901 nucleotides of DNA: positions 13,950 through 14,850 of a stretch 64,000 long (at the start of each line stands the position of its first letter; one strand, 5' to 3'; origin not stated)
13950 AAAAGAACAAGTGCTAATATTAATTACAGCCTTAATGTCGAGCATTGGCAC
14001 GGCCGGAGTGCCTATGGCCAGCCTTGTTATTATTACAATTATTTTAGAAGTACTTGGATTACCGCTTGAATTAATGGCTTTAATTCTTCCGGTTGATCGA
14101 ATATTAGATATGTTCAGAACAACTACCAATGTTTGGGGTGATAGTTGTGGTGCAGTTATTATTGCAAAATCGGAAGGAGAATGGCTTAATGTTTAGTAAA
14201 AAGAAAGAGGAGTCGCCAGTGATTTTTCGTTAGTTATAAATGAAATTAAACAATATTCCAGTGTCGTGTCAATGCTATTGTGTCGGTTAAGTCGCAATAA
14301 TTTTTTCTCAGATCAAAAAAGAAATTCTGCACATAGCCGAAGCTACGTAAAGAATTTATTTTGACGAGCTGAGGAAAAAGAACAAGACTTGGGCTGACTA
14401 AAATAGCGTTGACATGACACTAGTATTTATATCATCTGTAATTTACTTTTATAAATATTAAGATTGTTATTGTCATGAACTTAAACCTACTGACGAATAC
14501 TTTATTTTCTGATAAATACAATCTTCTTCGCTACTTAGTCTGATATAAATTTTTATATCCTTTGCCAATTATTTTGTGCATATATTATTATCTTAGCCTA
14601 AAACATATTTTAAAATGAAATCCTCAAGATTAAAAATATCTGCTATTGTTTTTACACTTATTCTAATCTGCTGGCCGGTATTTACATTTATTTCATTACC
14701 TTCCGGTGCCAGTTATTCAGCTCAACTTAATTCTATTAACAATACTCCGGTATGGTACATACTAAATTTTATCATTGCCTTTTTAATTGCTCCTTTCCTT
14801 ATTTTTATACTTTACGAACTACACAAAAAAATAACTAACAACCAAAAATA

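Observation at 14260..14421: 162-nt near-perfect hairpin with strand-asymmetric G:U pairs downstream of the gltP-like gene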

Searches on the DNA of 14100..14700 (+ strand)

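Call 5: search_rna_families(source=window, start=14100, end=14700, threshold=evalue, max_evalue=10, show_alignments=3)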
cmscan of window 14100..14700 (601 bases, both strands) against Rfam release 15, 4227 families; matches with E-value up to 10: 5.
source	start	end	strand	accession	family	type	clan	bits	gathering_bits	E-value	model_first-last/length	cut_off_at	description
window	14261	14422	+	RF04130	MIR7996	Gene; miRNA;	-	34.8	119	0.00022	1-190/190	no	MIR7996 microRNA precursor family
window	14423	14474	-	RF04139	MIR841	Gene; miRNA;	-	16.4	200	1.1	82-131/212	no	MIR841 microRNA precursor family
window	14482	14543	+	RF00145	snoZ105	Gene; snRNA; snoRNA; CD-box;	-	16.2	45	6.4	1-72/72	no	Small nucleolar RNA Z105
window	14295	14389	-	RF04211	MIR5185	Gene; miRNA;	-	15.8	101.7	3.6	1-111/111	no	MIR5185 microRNA precursor family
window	14110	14166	-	RF02476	GlsR7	Gene; snRNA; snoRNA; CD-box;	-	14.4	75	2.7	1-59/59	no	Small nucleolar RNA GlsR7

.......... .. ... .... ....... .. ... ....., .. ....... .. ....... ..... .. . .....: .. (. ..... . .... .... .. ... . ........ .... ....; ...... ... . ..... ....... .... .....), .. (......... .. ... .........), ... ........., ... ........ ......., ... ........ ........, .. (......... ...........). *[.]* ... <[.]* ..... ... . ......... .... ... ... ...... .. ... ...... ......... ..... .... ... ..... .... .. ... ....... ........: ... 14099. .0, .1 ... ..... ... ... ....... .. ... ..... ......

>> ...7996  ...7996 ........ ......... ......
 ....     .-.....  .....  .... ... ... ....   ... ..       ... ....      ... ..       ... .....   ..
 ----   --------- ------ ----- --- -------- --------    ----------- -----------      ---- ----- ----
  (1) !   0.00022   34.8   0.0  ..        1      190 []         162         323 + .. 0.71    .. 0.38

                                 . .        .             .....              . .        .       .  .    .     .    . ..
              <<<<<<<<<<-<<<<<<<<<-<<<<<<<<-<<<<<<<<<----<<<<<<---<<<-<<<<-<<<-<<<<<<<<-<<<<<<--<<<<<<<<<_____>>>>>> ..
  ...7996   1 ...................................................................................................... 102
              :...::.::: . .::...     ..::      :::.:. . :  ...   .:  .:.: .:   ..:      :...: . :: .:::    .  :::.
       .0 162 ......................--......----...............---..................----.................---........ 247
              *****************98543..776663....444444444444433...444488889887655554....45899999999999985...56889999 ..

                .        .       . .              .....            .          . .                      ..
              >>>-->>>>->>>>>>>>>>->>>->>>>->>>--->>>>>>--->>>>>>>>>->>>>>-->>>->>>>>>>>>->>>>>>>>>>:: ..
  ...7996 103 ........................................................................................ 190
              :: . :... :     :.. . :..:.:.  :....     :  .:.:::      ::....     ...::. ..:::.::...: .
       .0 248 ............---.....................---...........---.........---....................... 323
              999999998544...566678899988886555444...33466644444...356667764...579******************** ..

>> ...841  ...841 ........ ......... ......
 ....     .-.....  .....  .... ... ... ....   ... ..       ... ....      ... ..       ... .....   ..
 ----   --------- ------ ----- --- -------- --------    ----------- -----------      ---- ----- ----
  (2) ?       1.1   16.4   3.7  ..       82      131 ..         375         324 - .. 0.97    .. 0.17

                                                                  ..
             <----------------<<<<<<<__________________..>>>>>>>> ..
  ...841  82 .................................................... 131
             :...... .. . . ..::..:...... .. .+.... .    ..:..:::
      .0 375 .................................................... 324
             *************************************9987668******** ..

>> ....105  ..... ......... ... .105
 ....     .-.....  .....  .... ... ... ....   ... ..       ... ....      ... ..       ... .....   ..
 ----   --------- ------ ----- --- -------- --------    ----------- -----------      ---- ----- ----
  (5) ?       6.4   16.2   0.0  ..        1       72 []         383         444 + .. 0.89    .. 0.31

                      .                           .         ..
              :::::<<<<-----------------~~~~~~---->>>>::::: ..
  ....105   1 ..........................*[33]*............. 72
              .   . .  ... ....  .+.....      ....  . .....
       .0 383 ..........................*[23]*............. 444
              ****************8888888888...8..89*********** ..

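Call 25: search_rna_families(sources=[L042, L045, L037, L058, L054, L052, L063, L146, L008, L007], threshold=gathering)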
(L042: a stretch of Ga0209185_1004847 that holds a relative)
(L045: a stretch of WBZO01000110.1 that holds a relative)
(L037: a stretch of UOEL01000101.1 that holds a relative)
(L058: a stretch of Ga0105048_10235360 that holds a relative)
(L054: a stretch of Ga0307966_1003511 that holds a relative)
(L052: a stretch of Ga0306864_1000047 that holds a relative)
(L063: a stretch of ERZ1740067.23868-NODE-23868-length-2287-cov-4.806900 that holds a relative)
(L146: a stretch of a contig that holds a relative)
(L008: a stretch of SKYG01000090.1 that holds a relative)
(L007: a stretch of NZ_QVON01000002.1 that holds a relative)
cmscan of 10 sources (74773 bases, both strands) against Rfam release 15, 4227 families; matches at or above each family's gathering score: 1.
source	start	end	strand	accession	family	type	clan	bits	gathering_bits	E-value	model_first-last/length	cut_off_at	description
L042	6003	6048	+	RF01687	Acido-Lenti-1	Gene; sRNA;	-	37.6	37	7.2e-05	1-46/46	no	Acido-Lenti-1 RNA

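Call 46: build_rna_model(alignment_id=A3, structure=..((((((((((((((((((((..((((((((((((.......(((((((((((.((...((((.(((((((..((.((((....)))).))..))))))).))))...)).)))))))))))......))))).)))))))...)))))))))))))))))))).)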
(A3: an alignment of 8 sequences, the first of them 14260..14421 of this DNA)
Model R1 built from alignment A3 (8 sequences, 166 columns); structure: as given.
model positions 164; base pairs 62; branch points 0; effective number of sequences 1; information 0.59 bits per position. Calibrated on 0.2 Mb of random sequence (short: E-values are rough).
structure used (alignment columns):
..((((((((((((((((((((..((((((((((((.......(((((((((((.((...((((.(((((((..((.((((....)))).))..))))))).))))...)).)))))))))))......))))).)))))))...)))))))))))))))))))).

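Call 47: search_with_rna_model(model_id=R1, sources=[window, L001, L002, L003, L004, L005, L006, L007, L008, L009, L010, L011, L012, L013, L014, L015, L016, L017, L018, L019, L020, L021, L022, L023, L024, L025, L026, L027, L028, L029, L030, L031, L032, L033, L034, L035, L036, L037, L038, L039, L040, L041, L042, L043, L044, L045, L046, L047, L048, L049, L050, L051, L052, L053, L054, L055, L056, L057, L058, L059, L060, L061, L062, L063, L064, L065, L066, L067, L068, L069, L070, L071, L072, L073, L074, L075, L076, L077, L078, L079, L080, L081, L082, L083, L084, L085, L086, L087, L088, L089, L090, L091, L092, L093, L094, L095, L096, L097, L098, L099], max_evalue=0.001, make_alignment=true)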
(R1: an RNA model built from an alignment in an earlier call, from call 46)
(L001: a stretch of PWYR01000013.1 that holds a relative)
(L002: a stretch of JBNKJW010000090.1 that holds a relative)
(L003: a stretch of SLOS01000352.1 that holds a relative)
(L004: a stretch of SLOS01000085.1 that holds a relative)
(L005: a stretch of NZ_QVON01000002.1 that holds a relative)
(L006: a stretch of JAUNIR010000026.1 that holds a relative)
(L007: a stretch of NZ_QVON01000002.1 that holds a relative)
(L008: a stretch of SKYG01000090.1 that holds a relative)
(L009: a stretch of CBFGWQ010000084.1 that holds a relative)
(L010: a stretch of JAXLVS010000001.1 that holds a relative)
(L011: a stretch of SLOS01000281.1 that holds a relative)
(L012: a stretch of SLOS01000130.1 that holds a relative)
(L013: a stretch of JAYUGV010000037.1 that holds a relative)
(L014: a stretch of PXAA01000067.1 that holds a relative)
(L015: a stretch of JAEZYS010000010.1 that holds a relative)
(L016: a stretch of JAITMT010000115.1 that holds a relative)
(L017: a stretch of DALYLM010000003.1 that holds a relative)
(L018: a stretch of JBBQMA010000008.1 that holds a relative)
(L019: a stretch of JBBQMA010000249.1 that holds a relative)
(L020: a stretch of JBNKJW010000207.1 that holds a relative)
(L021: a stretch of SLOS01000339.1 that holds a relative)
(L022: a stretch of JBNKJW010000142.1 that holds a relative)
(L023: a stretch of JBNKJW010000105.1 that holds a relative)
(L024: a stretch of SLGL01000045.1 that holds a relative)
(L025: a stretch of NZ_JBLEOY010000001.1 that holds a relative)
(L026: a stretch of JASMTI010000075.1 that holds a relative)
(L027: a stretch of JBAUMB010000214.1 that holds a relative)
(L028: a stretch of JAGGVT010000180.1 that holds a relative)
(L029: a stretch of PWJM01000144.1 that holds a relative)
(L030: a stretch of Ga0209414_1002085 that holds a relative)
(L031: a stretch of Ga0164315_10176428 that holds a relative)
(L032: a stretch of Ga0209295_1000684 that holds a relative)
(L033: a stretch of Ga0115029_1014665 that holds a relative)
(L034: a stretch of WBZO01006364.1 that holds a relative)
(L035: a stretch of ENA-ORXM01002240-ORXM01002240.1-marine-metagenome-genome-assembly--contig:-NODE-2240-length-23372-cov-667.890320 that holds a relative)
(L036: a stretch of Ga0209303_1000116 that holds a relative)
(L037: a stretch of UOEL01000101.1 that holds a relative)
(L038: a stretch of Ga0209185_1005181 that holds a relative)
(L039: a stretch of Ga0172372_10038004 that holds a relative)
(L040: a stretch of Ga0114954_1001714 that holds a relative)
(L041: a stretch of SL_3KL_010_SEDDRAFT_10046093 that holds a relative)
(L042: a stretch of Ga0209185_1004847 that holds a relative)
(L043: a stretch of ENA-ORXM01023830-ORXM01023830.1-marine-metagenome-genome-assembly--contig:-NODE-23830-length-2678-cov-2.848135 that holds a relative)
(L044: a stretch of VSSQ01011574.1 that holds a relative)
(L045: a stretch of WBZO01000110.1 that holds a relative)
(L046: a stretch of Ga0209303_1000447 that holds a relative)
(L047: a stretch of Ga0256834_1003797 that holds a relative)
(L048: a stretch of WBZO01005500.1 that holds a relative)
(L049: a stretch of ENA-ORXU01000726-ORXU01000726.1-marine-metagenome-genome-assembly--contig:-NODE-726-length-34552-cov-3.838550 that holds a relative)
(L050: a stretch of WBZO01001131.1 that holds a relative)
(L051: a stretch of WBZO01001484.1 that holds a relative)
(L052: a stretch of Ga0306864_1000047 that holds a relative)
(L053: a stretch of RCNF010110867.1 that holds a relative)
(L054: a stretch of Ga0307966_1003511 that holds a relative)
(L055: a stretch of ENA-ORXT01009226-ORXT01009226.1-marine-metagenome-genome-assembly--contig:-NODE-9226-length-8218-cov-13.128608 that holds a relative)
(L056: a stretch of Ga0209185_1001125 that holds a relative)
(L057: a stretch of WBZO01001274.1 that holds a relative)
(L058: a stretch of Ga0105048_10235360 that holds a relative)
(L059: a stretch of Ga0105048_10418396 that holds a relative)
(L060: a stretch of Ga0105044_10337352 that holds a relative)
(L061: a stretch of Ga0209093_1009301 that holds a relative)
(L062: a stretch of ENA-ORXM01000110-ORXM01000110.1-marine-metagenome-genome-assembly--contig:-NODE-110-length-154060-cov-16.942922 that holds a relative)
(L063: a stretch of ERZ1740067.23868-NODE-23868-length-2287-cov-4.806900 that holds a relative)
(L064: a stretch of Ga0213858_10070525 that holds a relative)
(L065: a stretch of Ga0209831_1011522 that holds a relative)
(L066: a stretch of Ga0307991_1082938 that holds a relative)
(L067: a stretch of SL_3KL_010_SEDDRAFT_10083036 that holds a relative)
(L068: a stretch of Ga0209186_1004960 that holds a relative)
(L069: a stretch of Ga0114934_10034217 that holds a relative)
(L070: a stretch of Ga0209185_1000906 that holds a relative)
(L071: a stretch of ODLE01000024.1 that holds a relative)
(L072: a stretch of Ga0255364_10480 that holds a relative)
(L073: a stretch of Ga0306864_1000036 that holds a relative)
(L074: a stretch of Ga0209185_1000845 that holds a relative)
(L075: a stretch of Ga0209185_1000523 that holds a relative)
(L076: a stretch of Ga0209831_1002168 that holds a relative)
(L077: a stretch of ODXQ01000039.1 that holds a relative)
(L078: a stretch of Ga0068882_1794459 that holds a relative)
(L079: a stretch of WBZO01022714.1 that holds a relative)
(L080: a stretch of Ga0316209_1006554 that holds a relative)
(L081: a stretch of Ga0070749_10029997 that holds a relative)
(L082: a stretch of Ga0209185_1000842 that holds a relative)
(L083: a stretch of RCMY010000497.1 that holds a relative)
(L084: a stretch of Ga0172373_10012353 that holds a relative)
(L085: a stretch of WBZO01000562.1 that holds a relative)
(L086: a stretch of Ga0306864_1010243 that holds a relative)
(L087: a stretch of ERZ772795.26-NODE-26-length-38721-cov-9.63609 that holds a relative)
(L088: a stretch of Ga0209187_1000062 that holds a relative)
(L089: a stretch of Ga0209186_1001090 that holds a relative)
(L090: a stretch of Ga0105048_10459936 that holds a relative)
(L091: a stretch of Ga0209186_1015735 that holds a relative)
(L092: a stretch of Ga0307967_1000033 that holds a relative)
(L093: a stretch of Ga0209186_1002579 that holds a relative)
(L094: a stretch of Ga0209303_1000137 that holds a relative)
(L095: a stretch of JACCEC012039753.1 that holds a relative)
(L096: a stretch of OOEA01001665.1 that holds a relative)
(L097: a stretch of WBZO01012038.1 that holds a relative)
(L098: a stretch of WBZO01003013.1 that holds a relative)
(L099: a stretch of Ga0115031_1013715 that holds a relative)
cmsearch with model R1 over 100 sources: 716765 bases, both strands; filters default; matches with E-value up to 0.001: 172.
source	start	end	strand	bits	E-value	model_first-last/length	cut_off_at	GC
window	14259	14422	+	182.3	1.1e-33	1-164/164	no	0.38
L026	3473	3636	+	181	2.2e-33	1-164/164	no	0.39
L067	212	376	-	176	2.2e-32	1-164/164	no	0.38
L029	411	575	+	172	1.3e-31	1-164/164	no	0.39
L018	2521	2684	-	171.5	1.7e-31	1-164/164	no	0.38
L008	2555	2717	-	171.4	1.8e-31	1-164/164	no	0.39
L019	3459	3622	-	165.8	2.4e-30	1-164/164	no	0.37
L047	3994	4157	+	162.8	9.3e-30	1-164/164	no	0.36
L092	1112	1275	+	156.3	1.9e-28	1-164/164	no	0.4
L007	6801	6964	+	156.1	2.1e-28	1-164/164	no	0.41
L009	827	991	+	144.8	3.7e-26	1-164/164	no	0.44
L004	3463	3582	-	101.4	1.9e-17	46-164/164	5'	0.41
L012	5489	5607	-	99.5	4.5e-17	47-164/164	5'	0.41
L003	4621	4739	+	98.1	8.8e-17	1-118/164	3'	0.39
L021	1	118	+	97.6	1.1e-16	48-164/164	5'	0.42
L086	558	723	-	97.2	1.3e-16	1-164/164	no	0.52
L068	4486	4648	+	96.9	1.6e-16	1-164/164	no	0.29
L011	2129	2246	+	96.3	2e-16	1-117/164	3'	0.39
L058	640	800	+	93.9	6.1e-16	1-164/164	no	0.45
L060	1159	1317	+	93.2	8.5e-16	1-164/164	no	0.43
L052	3427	3592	+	92.8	1e-15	1-164/164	no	0.5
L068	818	978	-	92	1.4e-15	1-164/164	no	0.34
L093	99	261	+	91.3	2e-15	1-164/164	no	0.29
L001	1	114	-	90.4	3e-15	1-113/164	3'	0.39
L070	4939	5101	-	90.4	3.1e-15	1-164/164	no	0.29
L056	5439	5601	-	90.3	3.1e-15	1-164/164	no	0.31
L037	5819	5984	-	89.6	4.3e-15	1-164/164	no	0.4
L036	1427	1588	+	89.3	5.1e-15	1-164/164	no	0.3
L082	2787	2949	-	89.2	5.4e-15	1-164/164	no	0.29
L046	7687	7849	+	87.7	1.1e-14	1-164/164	no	0.28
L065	2223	2385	-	87.2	1.3e-14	1-164/164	no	0.29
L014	134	228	+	85.6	2.7e-14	1-164/164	no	0.45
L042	2611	2773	+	85.1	3.5e-14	1-164/164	no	0.29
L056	5868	6030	-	83.7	6.8e-14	1-164/164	no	0.29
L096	1105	1272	+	81.7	1.7e-13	1-164/164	no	0.41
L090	279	442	+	81.1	2.2e-13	1-164/164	no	0.3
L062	2540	2702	-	80.9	2.4e-13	1-164/164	no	0.4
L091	3579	3741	+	80.9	2.4e-13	1-164/164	no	0.29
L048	71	234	+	80.9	2.4e-13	1-164/164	no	0.49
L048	6484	6647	-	80.6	2.8e-13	1-164/164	no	0.5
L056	5060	5222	+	80.6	2.8e-13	1-164/164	no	0.34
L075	3896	4058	-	80.6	2.8e-13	1-164/164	no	0.34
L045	4193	4356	-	80.5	3e-13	1-164/164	no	0.49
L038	6041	6203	-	79.7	4.2e-13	1-164/164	no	0.33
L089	7549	7711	-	79.4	4.8e-13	1-164/164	no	0.33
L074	1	161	+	79.1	5.5e-13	3-164/164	5'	0.29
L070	2052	2214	-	78.9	6.1e-13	1-164/164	no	0.33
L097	5878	6041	+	78.4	7.8e-13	1-164/164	no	0.51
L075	1802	1960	+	78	9.4e-13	1-164/164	no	0.29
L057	2799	2962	+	77.9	9.8e-13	1-164/164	no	0.49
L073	3803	3970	+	77.3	1.3e-12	1-164/164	no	0.42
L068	6391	6551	+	76.7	1.7e-12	1-164/164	no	0.29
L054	924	1091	+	76.5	1.9e-12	1-164/164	no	0.43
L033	3197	3353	+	76.4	2e-12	1-164/164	no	0.29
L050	1965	2128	+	76.1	2.3e-12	1-164/164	no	0.48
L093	1138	1297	+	75.6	2.9e-12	1-164/164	no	0.36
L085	521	684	-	75.2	3.4e-12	1-164/164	no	0.48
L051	5641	5803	-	74.6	4.5e-12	1-164/164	no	0.48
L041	1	96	-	74.6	4.6e-12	1-96/164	3'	0.4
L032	10768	10929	-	74.4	4.8e-12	1-164/164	no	0.28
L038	6235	6395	+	73.9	6.3e-12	1-164/164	no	0.32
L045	8366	8529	+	73.7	6.9e-12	1-164/164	no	0.5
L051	567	730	+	73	9.4e-12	1-164/164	no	0.48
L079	527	691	+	72.9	9.9e-12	1-164/164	no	0.5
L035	7250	7410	+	72.6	1.1e-11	1-164/164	no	0.34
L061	3579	3739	+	72.3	1.3e-11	1-164/164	no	0.34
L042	742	902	+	72.3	1.3e-11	1-164/164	no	0.34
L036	815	975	+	72.3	1.3e-11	1-164/164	no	0.34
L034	3435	3598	-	71.5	1.9e-11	1-164/164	no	0.5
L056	9226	9386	+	71.2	2.1e-11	1-164/164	no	0.35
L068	4292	4452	-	70.2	3.4e-11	1-164/164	no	0.29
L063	1574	1739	-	69.6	4.5e-11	1-164/164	no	0.44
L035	4320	4485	-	69.6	4.6e-11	1-164/164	no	0.36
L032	7102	7262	+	69.5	4.7e-11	1-164/164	no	0.3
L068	653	818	+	68.6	7.1e-11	1-164/164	no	0.36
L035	4754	4914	-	68.5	7.5e-11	1-164/164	no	0.34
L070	124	272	-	68.3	8.1e-11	1-164/164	no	0.3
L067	212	376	+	67.6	1.1e-10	1-164/164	no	0.38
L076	8305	8469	+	67.3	1.3e-10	1-164/164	no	0.34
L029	411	575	-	66.8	1.6e-10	1-164/164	no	0.39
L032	1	135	-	66.2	2.1e-10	1-164/164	no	0.32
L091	2954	3118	-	65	3.7e-10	1-164/164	no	0.33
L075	3435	3595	+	63.8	6.6e-10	1-164/164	no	0.31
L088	6511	6676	-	63.6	7e-10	1-164/164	no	0.37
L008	2555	2717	+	63.6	7.1e-10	1-164/164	no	0.39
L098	9146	9297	-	63.2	8.8e-10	13-164/164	5'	0.49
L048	9237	9400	+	63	9.3e-10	1-164/164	no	0.35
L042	6459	6623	-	63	9.5e-10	1-164/164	no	0.31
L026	3473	3636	-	62.5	1.2e-09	1-164/164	no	0.39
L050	1313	1474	+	62.2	1.3e-09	1-164/164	no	0.46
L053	910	1074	+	61.1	2.2e-09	1-164/164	no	0.37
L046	7867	8027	-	60.8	2.6e-09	1-164/164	no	0.3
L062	2540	2702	+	60.2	3.5e-09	1-164/164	no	0.4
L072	6315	6479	-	59.6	4.4e-09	1-164/164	no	0.25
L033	6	153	-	59.5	4.7e-09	1-164/164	no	0.32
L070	2052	2214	+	59.5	4.7e-09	1-164/164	no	0.33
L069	2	83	+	58.4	7.9e-09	43-124/164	no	0.27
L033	1377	1537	-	57.2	1.3e-08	1-164/164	no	0.34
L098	803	963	+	56.8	1.7e-08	1-164/164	no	0.39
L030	5865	6030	+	55.6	2.9e-08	1-164/164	no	0.33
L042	2988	3134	-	55.4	3.2e-08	1-164/164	no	0.28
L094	1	125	+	54.7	4.4e-08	39-164/164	5'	0.3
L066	1031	1130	-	54.2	5.5e-08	32-131/164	no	0.27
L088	14869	14958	-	54.2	5.6e-08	39-127/164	no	0.29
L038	6041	6203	+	54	6.1e-08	1-164/164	no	0.33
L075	3896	4058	+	53.6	7.1e-08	1-164/164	no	0.34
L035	4486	4641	-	53.4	8.1e-08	1-164/164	no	0.34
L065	1959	2117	-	52.8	1e-07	1-164/164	no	0.35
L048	5004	5148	+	52.7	1.1e-07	1-164/164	no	0.39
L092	1112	1275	-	52.2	1.4e-07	1-164/164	no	0.4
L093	11937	12031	+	51.8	1.7e-07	34-129/164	no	0.33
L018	2521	2684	+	51.5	1.9e-07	1-164/164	no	0.38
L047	3994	4157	-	50.4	3.2e-07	1-164/164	no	0.36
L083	2519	2681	-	50.1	3.6e-07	1-164/164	no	0.34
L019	3459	3622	+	49.8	4.2e-07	1-164/164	no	0.37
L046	6498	6651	+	49.7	4.4e-07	1-164/164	no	0.25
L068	4486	4648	-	49.4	5.1e-07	1-164/164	no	0.29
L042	2824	2977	+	49.2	5.5e-07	1-164/164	no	0.24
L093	11435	11616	+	47.5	1.2e-06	1-164/164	no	0.37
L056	5446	5594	+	47.2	1.4e-06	1-164/164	no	0.3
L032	8926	9018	-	47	1.5e-06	36-127/164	no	0.33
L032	8635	8756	+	46.9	1.6e-06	1-164/164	no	0.3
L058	640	800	-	46.7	1.7e-06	1-164/164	no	0.45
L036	1427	1588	-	46.3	2.1e-06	1-164/164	no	0.3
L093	839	961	+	46.1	2.3e-06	1-164/164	no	0.39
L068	2974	3161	+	45.7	2.8e-06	1-164/164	no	0.36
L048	6240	6391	+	45.4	3.2e-06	1-164/164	no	0.45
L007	6801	6964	-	45.1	3.7e-06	1-164/164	no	0.41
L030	7197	7338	-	45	3.9e-06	1-164/164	no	0.27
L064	1575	1701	-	44.3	5.3e-06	37-164/164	5'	0.45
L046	7687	7849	-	44.1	5.9e-06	1-164/164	no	0.28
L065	2223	2385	+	43.5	7.7e-06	1-164/164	no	0.29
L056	5313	5406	-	43.2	8.7e-06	34-129/164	no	0.35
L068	5358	5544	-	43.2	9e-06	1-164/164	no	0.38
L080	857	1027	+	43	9.8e-06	1-164/164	no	0.46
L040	5609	5725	+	43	9.8e-06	1-116/164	3'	0.29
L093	99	261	-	42.6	1.2e-05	1-164/164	no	0.29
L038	6455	6579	-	42.5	1.2e-05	37-164/164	5'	0.3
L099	5198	5317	+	42.1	1.5e-05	1-119/164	3'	0.29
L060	1159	1317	-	41.9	1.6e-05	1-164/164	no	0.43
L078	1465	1607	+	41.5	1.9e-05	1-141/164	3'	0.44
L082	2787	2949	+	41.3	2.1e-05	1-164/164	no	0.29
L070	4939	5101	+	40.3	3.3e-05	1-164/164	no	0.29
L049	905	984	-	39.8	4.2e-05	43-121/164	no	0.38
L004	3463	3582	+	39.7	4.5e-05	1-118/164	3'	0.41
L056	5868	6030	+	39.5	4.8e-05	1-164/164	no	0.29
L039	4813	4936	-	39.3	5.3e-05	40-164/164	5'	0.38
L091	3146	3328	+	39.1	5.8e-05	1-164/164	no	0.37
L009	827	991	-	38.8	6.6e-05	1-164/164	no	0.44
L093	12271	12460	+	38.5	7.8e-05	1-164/164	no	0.43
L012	5489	5607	+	37.9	0.0001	1-117/164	3'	0.41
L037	5819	5984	+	37.2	0.00014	1-164/164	no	0.4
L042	2611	2773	-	37.1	0.00015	1-164/164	no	0.29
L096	1105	1272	-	36.7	0.00017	1-164/164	no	0.41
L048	12777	12876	+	36.5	0.00019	1-99/164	3'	0.47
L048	9238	9399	-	36.3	0.00022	1-164/164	no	0.36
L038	141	221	+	36.2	0.00023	36-127/164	no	0.32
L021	1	118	-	36.1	0.00023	1-116/164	3'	0.42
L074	2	158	-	35.9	0.00026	1-164/164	no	0.29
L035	3736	3816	-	35.9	0.00026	36-127/164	no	0.31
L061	183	263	+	35.7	0.00028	36-127/164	no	0.33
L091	3579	3741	-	35.5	0.00031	1-164/164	no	0.29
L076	9871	9940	-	35.5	0.00031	47-117/164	no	0.31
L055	8114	8218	-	35.5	0.00031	58-164/164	5'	0.3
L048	8239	8400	-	35.3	0.00034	1-164/164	no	0.48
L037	5688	5769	-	34.9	0.00041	43-124/164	no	0.23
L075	1802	1960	-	34.4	0.00051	1-164/164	no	0.29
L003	4621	4739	-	34.2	0.00056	46-164/164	5'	0.39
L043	913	996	+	34.1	0.00058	43-125/164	no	0.38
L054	924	1091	-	34.1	0.0006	1-164/164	no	0.43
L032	14000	14092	+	34.1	0.0006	35-128/164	no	0.33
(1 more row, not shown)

Alignment A4: 150 matches aligned to the model, 264 columns, each read 5' to 3' on its own strand. Consensus structure (alignment columns), stored with it:
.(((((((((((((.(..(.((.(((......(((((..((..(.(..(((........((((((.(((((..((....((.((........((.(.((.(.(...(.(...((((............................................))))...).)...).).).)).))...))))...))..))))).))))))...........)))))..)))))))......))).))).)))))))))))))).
